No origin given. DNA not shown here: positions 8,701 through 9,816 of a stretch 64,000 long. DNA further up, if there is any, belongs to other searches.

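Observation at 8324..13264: ECF importer with a PurM-superfamily kinase-like gene and an ARH-family glycohydrolase translationally coupled into it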

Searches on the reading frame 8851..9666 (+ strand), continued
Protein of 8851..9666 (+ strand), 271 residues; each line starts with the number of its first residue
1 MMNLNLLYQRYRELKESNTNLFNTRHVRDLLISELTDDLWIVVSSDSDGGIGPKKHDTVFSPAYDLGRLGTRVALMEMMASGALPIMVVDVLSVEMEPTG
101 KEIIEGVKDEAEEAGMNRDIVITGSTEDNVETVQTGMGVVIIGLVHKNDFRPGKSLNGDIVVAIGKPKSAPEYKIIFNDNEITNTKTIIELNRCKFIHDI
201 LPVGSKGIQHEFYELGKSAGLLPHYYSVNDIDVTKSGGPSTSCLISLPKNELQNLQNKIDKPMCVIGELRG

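Call 53: get_annotated_region(hit=H6, flank=6000)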
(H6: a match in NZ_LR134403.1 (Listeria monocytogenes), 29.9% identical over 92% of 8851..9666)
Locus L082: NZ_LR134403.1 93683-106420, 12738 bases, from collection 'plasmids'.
description: Listeria monocytogenes strain NCTC7974 plasmid 6, complete sequence
organism: Listeria monocytogenes (NCBI taxid 1639)
taxonomy: Bacteria; Bacillota; Bacilli; Bacillales; Listeriaceae; Listeria; Listeria monocytogenes
host: -; source: Homo sapiens,Vein blood; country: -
typing (MOB-suite, as given by PLSDB): non-mobilizable
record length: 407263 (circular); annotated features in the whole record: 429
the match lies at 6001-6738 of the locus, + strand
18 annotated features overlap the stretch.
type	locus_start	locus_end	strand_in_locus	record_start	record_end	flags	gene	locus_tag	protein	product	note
CDS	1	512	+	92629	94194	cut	-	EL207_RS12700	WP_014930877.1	lmo1136 family class 1 internalin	-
CDS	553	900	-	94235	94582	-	-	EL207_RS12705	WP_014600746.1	hypothetical protein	-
CDS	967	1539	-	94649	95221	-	-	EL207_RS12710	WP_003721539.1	ATP-dependent Clp protease proteolytic subunit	-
CDS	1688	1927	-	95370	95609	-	-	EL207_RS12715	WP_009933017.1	hypothetical protein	-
CDS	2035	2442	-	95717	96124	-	-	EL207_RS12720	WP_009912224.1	VOC family protein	-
CDS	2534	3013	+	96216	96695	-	-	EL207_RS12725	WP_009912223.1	bifunctional precorrin-2 dehydrogenase/sirohydrochlorin ferrochelatase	-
CDS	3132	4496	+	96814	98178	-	-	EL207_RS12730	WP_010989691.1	4Fe-4S dicluster domain-containing protein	-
CDS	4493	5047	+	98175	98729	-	-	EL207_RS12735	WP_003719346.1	BMC domain-containing protein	-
CDS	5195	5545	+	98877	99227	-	eutS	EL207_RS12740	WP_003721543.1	ethanolamine utilization microcompartment protein EutS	-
CDS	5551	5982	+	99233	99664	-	-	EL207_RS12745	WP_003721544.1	EutP/PduV family microcompartment system protein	-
CDS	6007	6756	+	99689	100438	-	-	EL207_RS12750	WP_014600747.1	hypothetical protein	-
CDS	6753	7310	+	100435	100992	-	cobU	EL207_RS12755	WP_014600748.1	bifunctional adenosylcobinamide kinase/adenosylcobinamide-phosphate guanylyltransferase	GO:0009236 - cobalamin biosynthetic process [Evidence IEA]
CDS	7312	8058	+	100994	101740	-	cobS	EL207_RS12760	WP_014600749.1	adenosylcobinamide-GDP ribazoletransferase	GO:0009236 - cobalamin biosynthetic process [Evidence IEA]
CDS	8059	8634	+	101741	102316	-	cobC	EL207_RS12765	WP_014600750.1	alpha-ribazole phosphatase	GO:0009236 - cobalamin biosynthetic process [Evidence IEA]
CDS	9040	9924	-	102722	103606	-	-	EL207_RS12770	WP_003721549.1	PocR ligand-binding domain-containing protein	-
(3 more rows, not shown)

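Call 56: get_annotated_region(hit=H7, flank=6000)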
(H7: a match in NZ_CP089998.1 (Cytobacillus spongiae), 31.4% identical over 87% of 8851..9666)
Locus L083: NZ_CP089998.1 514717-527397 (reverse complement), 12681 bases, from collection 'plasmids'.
description: Cytobacillus spongiae strain CY-G plasmid unnamed, complete sequence
organism: Cytobacillus spongiae (NCBI taxid 2901381)
taxonomy: Bacteria; Bacillota; Bacilli; Bacillales; Bacillaceae; Cytobacillus; Cytobacillus spongiae
host: -; source: sponge,Pure culture; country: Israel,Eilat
typing (MOB-suite, as given by PLSDB): non-mobilizable
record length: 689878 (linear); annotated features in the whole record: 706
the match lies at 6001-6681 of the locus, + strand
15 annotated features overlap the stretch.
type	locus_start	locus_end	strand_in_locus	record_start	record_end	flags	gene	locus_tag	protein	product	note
CDS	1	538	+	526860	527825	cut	-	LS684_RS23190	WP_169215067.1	ABC transporter substrate-binding protein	-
CDS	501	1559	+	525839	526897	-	-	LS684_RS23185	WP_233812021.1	iron ABC transporter permease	GO:0006826 - iron ion transport [Evidence IEA]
CDS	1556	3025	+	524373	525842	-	-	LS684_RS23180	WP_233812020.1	adenosylcobinamide amidohydrolase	-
CDS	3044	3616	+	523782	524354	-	-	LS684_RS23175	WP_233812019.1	bifunctional adenosylcobinamide kinase/adenosylcobinamide-phosphate guanylyltransferase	GO:0009236 - cobalamin biosynthetic process [Evidence IEA]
CDS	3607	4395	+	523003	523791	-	-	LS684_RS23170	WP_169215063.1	adenosylcobinamide-GDP ribazoletransferase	GO:0009236 - cobalamin biosynthetic process [Evidence IEA]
CDS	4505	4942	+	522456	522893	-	-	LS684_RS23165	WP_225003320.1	bifunctional adenosylcobinamide kinase/adenosylcobinamide-phosphate guanylyltransferase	GO:0009236 - cobalamin biosynthetic process [Evidence IEA]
CDS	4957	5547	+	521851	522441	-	-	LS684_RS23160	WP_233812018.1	cob(I)yrinic acid a,c-diamide adenosyltransferase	GO:0009236 - cobalamin biosynthetic process [Evidence IEA]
CDS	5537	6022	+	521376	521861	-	-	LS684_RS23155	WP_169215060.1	ECF transporter S component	-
CDS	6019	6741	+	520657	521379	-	-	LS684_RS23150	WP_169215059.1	ATP-binding protein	-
CDS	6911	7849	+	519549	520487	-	-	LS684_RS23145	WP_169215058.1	LCP family protein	GO:0070726 - cell wall assembly [Evidence IEA]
CDS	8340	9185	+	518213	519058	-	proC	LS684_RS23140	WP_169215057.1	pyrroline-5-carboxylate reductase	GO:0006561 - proline biosynthetic process [Evidence IEA]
CDS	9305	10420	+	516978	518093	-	proB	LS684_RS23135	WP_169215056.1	glutamate 5-kinase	GO:0006561 - proline biosynthetic process [Evidence IEA]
CDS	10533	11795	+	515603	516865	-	-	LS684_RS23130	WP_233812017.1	glutamate-5-semialdehyde dehydrogenase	GO:0006561 - proline biosynthetic process [Evidence IEA]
CDS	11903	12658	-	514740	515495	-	-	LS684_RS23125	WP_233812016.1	3'-5' exonuclease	-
CDS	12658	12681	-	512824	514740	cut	-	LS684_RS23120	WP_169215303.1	DUF294 nucleotidyltransferase-like domain-containing protein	-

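Call 59: search_protein_families(library=pfam, proteins=[L072:11726-12703:+, L072:12727-13464:-, L072:13564-14808:+, L072:14948-16507:+, L072:16504-17547:+, L072:18646-19809:+, L072:8195-9178:-, L072:7490-8182:-, L072:6260-7429:-, L072:5031-6146:-], max_evalue=0.0001)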
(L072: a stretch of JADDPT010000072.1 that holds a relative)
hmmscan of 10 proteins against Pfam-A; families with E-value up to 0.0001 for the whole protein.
L072:11726-12703:+ (325 aa): 1 family
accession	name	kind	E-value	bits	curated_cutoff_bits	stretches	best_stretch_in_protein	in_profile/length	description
PF01156.24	IU_nuc_hydro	-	8.3e-92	308.4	34.2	1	19-316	1-296/297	Inosine-uridine preferring nucleoside hydrolase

L072:12727-13464:- (245 aa): 2 families
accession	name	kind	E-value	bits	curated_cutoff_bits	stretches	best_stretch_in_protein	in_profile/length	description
PF00072.30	Response_reg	-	2.9e-30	105.1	30.2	1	20-130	1-110/111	Response regulator receiver domain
PF00486.34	Trans_reg_C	-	4.9e-28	97.4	26.2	1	163-238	1-77/77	Transcriptional regulatory protein, C terminal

L072:13564-14808:+ (414 aa): 3 families
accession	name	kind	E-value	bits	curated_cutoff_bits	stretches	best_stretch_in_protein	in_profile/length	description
PF02608.20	Bmp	-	8.5e-59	199.4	24.1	1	106-394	3-287/301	ABC transporter substrate-binding protein PnrA-like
PF13407.12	Peripla_BP_4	-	2.9e-09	37.3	35.1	1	111-319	4-207/258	Periplasmic binding protein domain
PF00532.27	Peripla_BP_1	-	2.3e-05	24.5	22.2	1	117-201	12-97/281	Periplasmic binding proteins and sugar binding domain of LacI family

L072:14948-16507:+ (519 aa): 3 families
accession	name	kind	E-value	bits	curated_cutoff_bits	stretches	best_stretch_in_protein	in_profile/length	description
PF00005.33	ABC_tran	-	1.5e-51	175.1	25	2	36-183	3-137/137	ABC transporter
PF13304.12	AAA_21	-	8.6e-06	26.5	27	0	46-67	1-22/304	AAA domain, putative AbiEii toxin, Type IV TA system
PF13555.12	AAA_29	-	1.9e-05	24.8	27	0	37-61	15-39/61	P-loop containing region of AAA domain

L072:16504-17547:+ (347 aa): 1 family
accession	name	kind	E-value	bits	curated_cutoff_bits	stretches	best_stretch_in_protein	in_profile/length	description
PF02653.21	BPD_transp_2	-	2.2e-42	145.5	26.8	1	56-328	5-268/269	Branched-chain amino acid transport system / permease component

L072:18646-19809:+ (387 aa): 3 families
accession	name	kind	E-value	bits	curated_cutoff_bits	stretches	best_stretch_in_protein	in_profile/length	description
PF02767.21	DNA_pol3_beta_2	-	1.9e-35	122.1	27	1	140-255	2-116/116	DNA polymerase III beta subunit, central domain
PF00712.24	DNA_pol3_beta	-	8.1e-31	107.1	24.4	1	13-129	2-119/120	DNA polymerase III beta subunit, N-terminal domain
PF02768.20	DNA_pol3_beta_3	-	6.6e-25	87.7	27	1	258-382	2-120/121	DNA polymerase III beta subunit, C-terminal domain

L072:8195-9178:- (327 aa): 1 family
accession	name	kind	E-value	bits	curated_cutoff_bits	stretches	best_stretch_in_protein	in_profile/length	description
PF03816.19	LytR_cpsA_psr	-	1e-32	113.8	24.6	1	72-238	2-148/150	LytR_cpsA_psr family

L072:7490-8182:- (230 aa): 2 families
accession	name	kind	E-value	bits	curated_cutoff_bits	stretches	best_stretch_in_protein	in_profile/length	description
PF00072.30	Response_reg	-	2e-32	112.1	30.2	1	3-112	1-111/111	Response regulator receiver domain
PF00486.34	Trans_reg_C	-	9.5e-30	102.9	26.2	1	153-228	2-77/77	Transcriptional regulatory protein, C terminal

L072:6260-7429:- (389 aa): 3 families
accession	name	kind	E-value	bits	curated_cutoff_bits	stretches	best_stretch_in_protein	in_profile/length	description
PF02518.31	HATPase_c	-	3.2e-30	105.3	26.4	1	268-376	2-110/111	Histidine kinase-, DNA gyrase B-, and HSP90-like ATPase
PF00512.31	HisKA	-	4e-15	56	26.9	1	155-221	2-66/66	His Kinase A (phospho-acceptor) domain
PF08448.16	PAS_4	-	3.8e-06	27.5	23.1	1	55-149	1-109/110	PAS fold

L072:5031-6146:- (371 aa): 2 families
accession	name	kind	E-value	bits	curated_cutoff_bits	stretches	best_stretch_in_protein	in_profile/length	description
PF12849.12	PBP_like_2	-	1.1e-40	140.5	27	1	64-322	11-267/267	PBP superfamily domain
PF12727.12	PBP_like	-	3.7e-06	26.7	27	1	96-240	8-136/193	PBP superfamily domain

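Call 84: search_protein_representatives(protein=window:8851-9666:+)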
Query: 271 residues. Proteins with E-value up to 0.001 (for the whole library): 466; up to 1e-10: 361; up to 1e-30: 121. The best 150 are listed.
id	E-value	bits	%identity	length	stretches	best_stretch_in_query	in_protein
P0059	8.4e-79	280.7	53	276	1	2-269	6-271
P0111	2.6e-64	233.2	50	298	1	25-270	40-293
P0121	1.7e-62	227.3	45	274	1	20-269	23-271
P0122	3.8e-54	199.9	44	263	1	27-269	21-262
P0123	1.1e-51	191.8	40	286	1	26-268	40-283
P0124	2.7e-51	190.5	44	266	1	26-270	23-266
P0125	1.1e-50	188.6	42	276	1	24-269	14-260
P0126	1.8e-50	187.8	41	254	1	27-269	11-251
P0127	1.3e-48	181.7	42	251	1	21-268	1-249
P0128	5.2e-48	179.7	39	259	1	16-268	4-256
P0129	9.9e-48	178.8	40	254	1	26-270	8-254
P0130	1.2e-47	178.5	43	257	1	23-269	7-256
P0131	2.5e-47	177.5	44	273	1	24-247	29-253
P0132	3.1e-47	177.2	40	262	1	24-266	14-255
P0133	3.5e-47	177.0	44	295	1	24-269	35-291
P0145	2.4e-43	164.5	51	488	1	12-182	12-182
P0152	1.2e-41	158.9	37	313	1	12-269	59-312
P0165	2.5e-39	151.3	35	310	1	29-269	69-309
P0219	5.8e-33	130.4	34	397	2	36-271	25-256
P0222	1.3e-32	129.3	37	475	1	25-270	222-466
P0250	6.1e-30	120.5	34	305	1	22-268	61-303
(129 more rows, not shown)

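Call 90: search_protein_families(library=ncbifam, proteins=[L045:7871-9226:+, L049:9887-10906:+], max_evalue=0.00001)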
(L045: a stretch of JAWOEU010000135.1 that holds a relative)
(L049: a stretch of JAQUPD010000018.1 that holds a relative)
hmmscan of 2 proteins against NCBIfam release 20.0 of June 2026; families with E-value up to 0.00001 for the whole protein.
L045:7871-9226:+ (451 aa): 0 families

L049:9887-10906:+ (339 aa): 7 families
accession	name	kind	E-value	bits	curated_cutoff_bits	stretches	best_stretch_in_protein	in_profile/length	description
TIGR03866.1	PQQ_ABC_repeats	subfamily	5.1e-20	71.8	287.3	2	32-167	7-142/310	PQQ-dependent catabolism-associated beta-propeller protein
TIGR02276.1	beta_rpt_yvtn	repeat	9.4e-16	57.5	27.85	0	179-206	14-41/42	beta-propeller repeat protein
NF052340.1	hydrazine_beta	equivalog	4.3e-13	49.1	560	1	36-159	45-171/372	hydrazine synthase subunit beta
NF052280.1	7_blade_YncE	equivalog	1.3e-11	44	400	1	37-211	140-311/338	7-bladed beta-propeller protein YncE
NF052460.1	L-NosZ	equivalog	6.2e-10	38.2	700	1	79-247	57-218/480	clade III lactonase-type nitrous-oxide reductase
NF052342.1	hydrazine_BC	exception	2e-09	36.2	1250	0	176-220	100-145/690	hydrazine synthase subunit beta-gamma fusion subunit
NF048007.1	MmpL3Stblzr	equivalog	3.6e-09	36.3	600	1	37-249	62-272/366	MmpL3/TtfA transport complex stabilizer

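Call 91: search_protein_families(library=pfam, proteins=[L045:7871-9226:+, L049:9887-10906:+, L051:4267-5343:-, L051:12353-14029:+, L066:13403-14860:+, L053:18932-20107:-, L053:16820-18931:-, L070:14493-16223:+, L070:16213-17385:+], max_evalue=0.0001)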
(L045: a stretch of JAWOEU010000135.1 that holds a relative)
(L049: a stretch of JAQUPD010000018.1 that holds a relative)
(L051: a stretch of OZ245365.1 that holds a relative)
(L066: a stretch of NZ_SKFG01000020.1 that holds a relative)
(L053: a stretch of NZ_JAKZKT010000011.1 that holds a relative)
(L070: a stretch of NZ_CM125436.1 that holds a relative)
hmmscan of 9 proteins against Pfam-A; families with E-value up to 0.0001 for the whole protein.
L045:7871-9226:+ (451 aa): 1 family
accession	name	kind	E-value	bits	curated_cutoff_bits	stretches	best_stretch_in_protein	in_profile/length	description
PF00149.33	Metallophos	-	6.2e-10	40.3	21.5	1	26-232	2-190/191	Calcineurin-like phosphoesterase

L049:9887-10906:+ (339 aa): 5 families
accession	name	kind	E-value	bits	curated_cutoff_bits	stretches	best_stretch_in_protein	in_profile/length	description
PF21783.3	YNCE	-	1.1e-07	32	27.1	1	26-204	158-331/339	YNCE-like beta-propeller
PF08450.18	SGL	-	3.8e-07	30.4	26.3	0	293-328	188-223/246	SMP-30/Gluconolactonase/LRE-like region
PF16819.11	DUF5074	-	4e-06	26.5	27.2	0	127-242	114-222/353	Domain of unknown function (DUF5074)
PF10282.15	Lactonase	-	2.3e-05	24.2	21.7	1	76-216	154-308/344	Lactonase, 7-bladed beta-propeller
PF02239.22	Cytochrom_D1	-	6.3e-05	22.1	25.5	0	179-233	57-107/368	Cytochrome D1 heme domain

L051:4267-5343:- (358 aa): 1 family
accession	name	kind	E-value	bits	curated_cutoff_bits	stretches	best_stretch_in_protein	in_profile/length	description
PF01156.24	IU_nuc_hydro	-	2e-69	234.9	34.2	1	31-340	1-296/297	Inosine-uridine preferring nucleoside hydrolase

L051:12353-14029:+ (558 aa): 3 families
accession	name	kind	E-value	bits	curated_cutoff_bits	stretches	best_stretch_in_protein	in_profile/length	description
PF13517.12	FG-GAP_3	-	1.2e-42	144.8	26.9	5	120-179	1-61/61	FG-GAP-like repeat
PF07593.17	UnbV_ASPIC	-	5.7e-16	58.6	23.4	1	476-540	1-65/68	ASPIC and UnbV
PF01839.29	FG-GAP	-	1.1e-11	44.7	22.1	0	112-147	1-33/37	FG-GAP repeat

L066:13403-14860:+ (485 aa): 1 family
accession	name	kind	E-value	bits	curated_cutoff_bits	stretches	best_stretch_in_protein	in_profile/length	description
PF03793.24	PASTA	-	2.3e-11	43.9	23.2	1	423-482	2-63/64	PASTA domain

L053:18932-20107:- (391 aa): 1 family
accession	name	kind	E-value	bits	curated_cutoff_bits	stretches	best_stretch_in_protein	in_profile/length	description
PF03747.19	ADP_ribosyl_GH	-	1.4e-43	150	26.2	1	10-339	1-286/287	ADP-ribosylglycohydrolase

L053:16820-18931:- (703 aa): 1 family
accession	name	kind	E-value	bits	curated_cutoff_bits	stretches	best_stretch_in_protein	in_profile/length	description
PF03747.19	ADP_ribosyl_GH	-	2.3e-51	175.6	26.2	1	13-308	2-286/287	ADP-ribosylglycohydrolase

L070:14493-16223:+ (576 aa): 3 families
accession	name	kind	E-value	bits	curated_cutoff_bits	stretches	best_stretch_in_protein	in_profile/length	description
PF06580.19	His_kinase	-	1.6e-21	76.7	25.2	1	370-449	1-81/81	Histidine kinase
PF00672.30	HAMP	-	3.8e-11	43.6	25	1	303-354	1-52/53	HAMP domain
PF02518.31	HATPase_c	-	9e-11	42.6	26.4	1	470-569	11-110/111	Histidine kinase-, DNA gyrase B-, and HSP90-like ATPase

L070:16213-17385:+ (390 aa): 3 families
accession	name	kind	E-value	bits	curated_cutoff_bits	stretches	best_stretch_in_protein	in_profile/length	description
PF00072.30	Response_reg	-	2.4e-23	82.9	30.2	1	5-115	1-107/111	Response regulator receiver domain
PF12833.13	HTH_18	-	1.1e-21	77.4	33.6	1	300-378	2-80/80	Helix-turn-helix domain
PF00165.29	HTH_AraC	-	7.8e-17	61.4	26.6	1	340-377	6-42/42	Bacterial regulatory helix-turn-helix proteins, AraC family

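Call 100: search_protein_families(library=pfam, proteins=[P0222, P0145, P0219, P0152, P0165, P0250], max_evalue=0.001)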
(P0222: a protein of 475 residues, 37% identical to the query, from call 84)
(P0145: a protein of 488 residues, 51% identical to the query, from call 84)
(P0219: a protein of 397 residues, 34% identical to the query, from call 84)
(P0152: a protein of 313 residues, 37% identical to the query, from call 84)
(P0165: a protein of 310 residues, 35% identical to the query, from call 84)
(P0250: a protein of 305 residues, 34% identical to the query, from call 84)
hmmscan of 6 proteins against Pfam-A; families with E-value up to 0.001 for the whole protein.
P0222 (475 aa): 2 families
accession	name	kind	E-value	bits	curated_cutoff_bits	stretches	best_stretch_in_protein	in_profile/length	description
PF13241.12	NAD_binding_7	-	4.5e-28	98.3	22.1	1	23-130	3-104/104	Putative NAD(P)-binding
PF00586.29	AIRS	-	0.00029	21.7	24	0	229-340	6-110/112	AIR synthase related protein, N-terminal domain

P0145 (488 aa): 7 families
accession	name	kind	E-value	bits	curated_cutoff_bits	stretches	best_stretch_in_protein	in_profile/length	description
PF00005.33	ABC_tran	-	9e-28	98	25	2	408-477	1-70/137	ABC transporter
PF13304.12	AAA_21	-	1.8e-09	38.6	27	1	420-459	1-37/304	AAA domain, putative AbiEii toxin, Type IV TA system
PF00586.29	AIRS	-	3.6e-07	31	24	1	30-144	4-111/112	AIR synthase related protein, N-terminal domain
PF13401.12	AAA_22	-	5.7e-06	27.1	27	0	419-447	6-37/130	AAA domain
PF02463.25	SMC_N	-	2.8e-05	24.1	40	0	416-436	22-42/220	RecF/RecN/SMC N terminal domain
PF13555.12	AAA_29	-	0.0002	21.5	27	1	420-446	24-50/61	P-loop containing region of AAA domain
PF05621.17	TniB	-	0.00039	20.3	22.4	0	421-445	38-62/189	Bacterial TniB protein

P0219 (397 aa): 0 families

P0152 (313 aa): 1 family
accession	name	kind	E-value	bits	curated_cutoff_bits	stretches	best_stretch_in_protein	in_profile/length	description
PF01402.27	RHH_1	-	5.1e-05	23.5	20.5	1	11-42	2-33/39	Ribbon-helix-helix protein, copG family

P0165 (310 aa): 1 family
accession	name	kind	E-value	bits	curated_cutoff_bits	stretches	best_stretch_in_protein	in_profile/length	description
PF01402.27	RHH_1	-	4.8e-10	39.5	20.5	1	5-40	2-37/39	Ribbon-helix-helix protein, copG family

P0250 (305 aa): 1 family
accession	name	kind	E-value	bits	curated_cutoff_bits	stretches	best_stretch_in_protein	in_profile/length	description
PF01402.27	RHH_1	-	2e-07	31.2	20.5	1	4-39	2-37/39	Ribbon-helix-helix protein, copG family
